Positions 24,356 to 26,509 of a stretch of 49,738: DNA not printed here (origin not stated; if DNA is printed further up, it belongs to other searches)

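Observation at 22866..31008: Non-canonical Bcs-like synthase-dependent exopolysaccharide module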

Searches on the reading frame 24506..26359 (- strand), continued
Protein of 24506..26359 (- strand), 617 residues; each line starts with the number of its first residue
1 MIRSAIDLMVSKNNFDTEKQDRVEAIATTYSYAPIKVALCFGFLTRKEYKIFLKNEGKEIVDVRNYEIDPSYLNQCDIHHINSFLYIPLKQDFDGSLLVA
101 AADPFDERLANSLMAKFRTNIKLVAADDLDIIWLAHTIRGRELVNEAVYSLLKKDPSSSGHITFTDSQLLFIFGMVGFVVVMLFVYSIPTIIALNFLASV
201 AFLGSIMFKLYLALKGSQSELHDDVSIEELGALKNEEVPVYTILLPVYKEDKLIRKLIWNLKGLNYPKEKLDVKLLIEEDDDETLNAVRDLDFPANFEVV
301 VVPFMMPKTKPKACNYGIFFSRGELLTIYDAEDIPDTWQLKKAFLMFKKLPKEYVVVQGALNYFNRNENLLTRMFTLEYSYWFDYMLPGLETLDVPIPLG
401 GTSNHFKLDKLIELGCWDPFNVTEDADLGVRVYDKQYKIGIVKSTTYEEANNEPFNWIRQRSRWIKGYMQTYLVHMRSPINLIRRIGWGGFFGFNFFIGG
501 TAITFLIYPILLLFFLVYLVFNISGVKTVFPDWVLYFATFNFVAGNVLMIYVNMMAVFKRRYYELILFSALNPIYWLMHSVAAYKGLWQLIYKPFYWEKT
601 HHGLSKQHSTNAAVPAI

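Call 34: search_protein_families(library=pfam, proteins=[L082:3975-4961:+, L082:4987-5952:+, L082:5820-7961:+, L082:7977-9848:+, L082:9683-11428:+, L082:11425-12354:+, L082:12391-14070:+], max_evalue=0.01)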
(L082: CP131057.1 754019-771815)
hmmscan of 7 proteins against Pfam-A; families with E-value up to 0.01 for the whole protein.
L082:3975-4961:+ (328 aa): 0 families

L082:4987-5952:+ (321 aa): 0 families

L082:5820-7961:+ (713 aa): 1 family
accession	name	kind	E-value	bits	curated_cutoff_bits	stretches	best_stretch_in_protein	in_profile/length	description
PF13579.12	Glyco_trans_4_4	-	0.0088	16.8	29.7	0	264-345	9-90/158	Glycosyl transferase 4-like domain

L082:7977-9848:+ (623 aa): 5 families
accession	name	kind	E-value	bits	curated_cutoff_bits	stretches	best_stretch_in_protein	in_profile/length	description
PF13641.12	Glyco_tranf_2_3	-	5.4e-25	89.2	27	1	242-469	2-230/230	Glycosyltransferase like family 2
PF13632.12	Glyco_trans_2_3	-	1.1e-22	81.3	27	1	329-522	3-194/198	Glycosyl transferase family group 2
PF00535.33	Glycos_transf_2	-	2.5e-13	50.7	23.3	1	244-384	1-132/168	Glycosyl transferase family 2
PF05157.20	MshEN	-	1.3e-09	38.3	23.1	1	59-143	1-87/90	MshEN domain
PF13506.12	Glyco_transf_21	-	1.4e-06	28.4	21.7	1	303-467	7-173/174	Glycosyl transferase family 21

L082:9683-11428:+ (581 aa): 0 families

L082:11425-12354:+ (309 aa): 1 family
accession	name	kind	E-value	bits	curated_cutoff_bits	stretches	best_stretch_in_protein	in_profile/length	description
PF00072.30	Response_reg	-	5.9e-22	78.4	30.2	1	2-121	1-111/111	Response regulator receiver domain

L082:12391-14070:+ (559 aa): 3 families
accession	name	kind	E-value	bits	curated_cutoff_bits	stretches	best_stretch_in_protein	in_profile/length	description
PF02518.31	HATPase_c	-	6e-23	81.9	26.4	1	446-552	5-110/111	Histidine kinase-, DNA gyrase B-, and HSP90-like ATPase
PF00512.31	HisKA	-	3.6e-06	27.4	26.9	1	333-390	4-56/66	His Kinase A (phospho-acceptor) domain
PF13589.12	HATPase_c_3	-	0.0021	18.5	25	1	446-505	2-55/137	Histidine kinase-, DNA gyrase B-, and HSP90-like ATPase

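Call 58: search_protein_families(library=pfam, proteins=[L022:4453-5382:-, L022:5295-6242:-, L022:13536-15911:-, L022:2439-4331:+, L078:2256-4640:+, L078:8987-9970:+, L078:13440-14258:-, L078:14326-17085:+, L077:7152-9146:+], max_evalue=0.001)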
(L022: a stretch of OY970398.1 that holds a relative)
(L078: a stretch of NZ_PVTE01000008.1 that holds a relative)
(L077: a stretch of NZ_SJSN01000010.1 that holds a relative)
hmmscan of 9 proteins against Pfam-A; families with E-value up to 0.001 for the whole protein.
L022:4453-5382:- (309 aa): 3 families
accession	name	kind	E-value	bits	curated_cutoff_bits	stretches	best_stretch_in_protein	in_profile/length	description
PF12730.13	ABC2_membrane_4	-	9e-09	36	27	1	39-226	1-175/179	ABC-2 family transporter protein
PF12679.13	ABC2_membrane_2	-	4.6e-05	23.2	27.2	1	38-309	2-283/283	ABC-2 family transporter protein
PF12698.13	ABC2_membrane_3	-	0.00031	20.4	31.6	1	105-226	164-278/347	ABC-2 family transporter protein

L022:5295-6242:- (315 aa): 3 families
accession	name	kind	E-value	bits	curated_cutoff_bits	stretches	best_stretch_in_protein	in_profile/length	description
PF00005.33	ABC_tran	-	7.7e-27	95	25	1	37-175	1-137/137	ABC transporter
PF13304.12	AAA_21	-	3.4e-17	63.9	27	1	134-204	225-298/304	AAA domain, putative AbiEii toxin, Type IV TA system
PF25199.1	nSTAND_NTPase5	-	0.00054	20.2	34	0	45-112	39-105/145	Novel STAND NTPase 5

L022:13536-15911:- (791 aa): 4 families
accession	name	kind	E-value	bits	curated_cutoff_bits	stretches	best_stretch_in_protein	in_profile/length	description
PF02737.24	3HCDH_N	-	1.7e-41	142.6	22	1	7-197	1-180/180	3-hydroxyacyl-CoA dehydrogenase, NAD binding domain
PF00725.27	3HCDH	-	3e-17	63.3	22.1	1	200-299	2-96/97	3-hydroxyacyl-CoA dehydrogenase, C-terminal domain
PF00378.25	ECH_1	-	3e-14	53.4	27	1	494-627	15-146/251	Enoyl-CoA hydratase/isomerase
PF16113.10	ECH_2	-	1.4e-07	31.8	27.2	1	490-618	6-136/335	Enoyl-CoA hydratase/isomerase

L022:2439-4331:+ (630 aa): 2 families
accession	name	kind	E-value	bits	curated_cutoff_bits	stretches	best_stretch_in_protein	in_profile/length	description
PF00091.31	Tubulin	-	4.2e-47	161.3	33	1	14-171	2-186/190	Tubulin/FtsZ family, GTPase domain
PF12327.13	FtsZ_C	-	6.2e-18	65.3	27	1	222-320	1-95/95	FtsZ family, C-terminal domain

L078:2256-4640:+ (794 aa): 5 families
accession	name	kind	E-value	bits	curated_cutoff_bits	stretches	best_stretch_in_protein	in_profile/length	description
PF01476.26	LysM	-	2.8e-37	126.8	20.9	3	749-790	1-42/43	LysM domain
PF01464.25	SLT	-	3.5e-17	62.5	21.3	1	79-175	6-103/117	Transglycosylase SLT domain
PF23473.1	LysM3_LYK4_5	-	1.1e-06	29.1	29.3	0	751-781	7-37/48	LYK4/5 LysM3 domain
PF23446.1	LysM1_NFP_LYK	-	1.4e-05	26.3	36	0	681-717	16-53/60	NFP/LYK LysM1 domain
PF23577.1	LysM_RLK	-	0.00057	20.3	27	0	752-779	6-33/44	LysM domain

L078:8987-9970:+ (327 aa): 0 families

L078:13440-14258:- (272 aa): 3 families
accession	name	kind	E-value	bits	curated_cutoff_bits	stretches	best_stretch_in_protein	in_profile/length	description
PF21906.2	NrtR_WHD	-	3e-20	72.6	27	1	195-255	1-61/61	NrtR DNA-binding winged helix domain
PF19368.5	AraR_C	-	8.5e-10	39.2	23.8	1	191-265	1-76/82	AraR C-terminal winged HTH domain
PF00293.34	NUDIX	-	1.9e-08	34.9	21.1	1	41-169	12-119/134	NUDIX domain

L078:14326-17085:+ (919 aa): 6 families
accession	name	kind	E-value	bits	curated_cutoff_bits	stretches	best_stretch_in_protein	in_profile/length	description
PF07995.17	GSDH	-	4e-43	148.4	25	1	54-334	1-239/332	Glucose / Sorbosone dehydrogenase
PF18911.6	PKD_4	-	1.7e-11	44.4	27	1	483-567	1-79/85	PKD domain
PF03422.21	CBM_6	-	4.6e-11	43.5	28.9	1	793-903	8-112/125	Carbohydrate binding module (family 6)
PF00801.26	PKD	-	3.3e-09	37.1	23.5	1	489-564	3-73/80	PKD domain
PF00034.26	Cytochrom_C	-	1.9e-07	32.7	21.3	1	649-728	4-89/90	Cytochrome c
PF21027.3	Sde0182_C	-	0.00028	21.8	27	0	503-562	2-55/83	Cellulose-binding protein Sde0182, C-terminal domain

L077:7152-9146:+ (665 aa): 1 family
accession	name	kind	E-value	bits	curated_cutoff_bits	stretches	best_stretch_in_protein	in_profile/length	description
PF03170.19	BcsB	-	3.5e-16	59.1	21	2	21-150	6-136/606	Bacterial cellulose synthase subunit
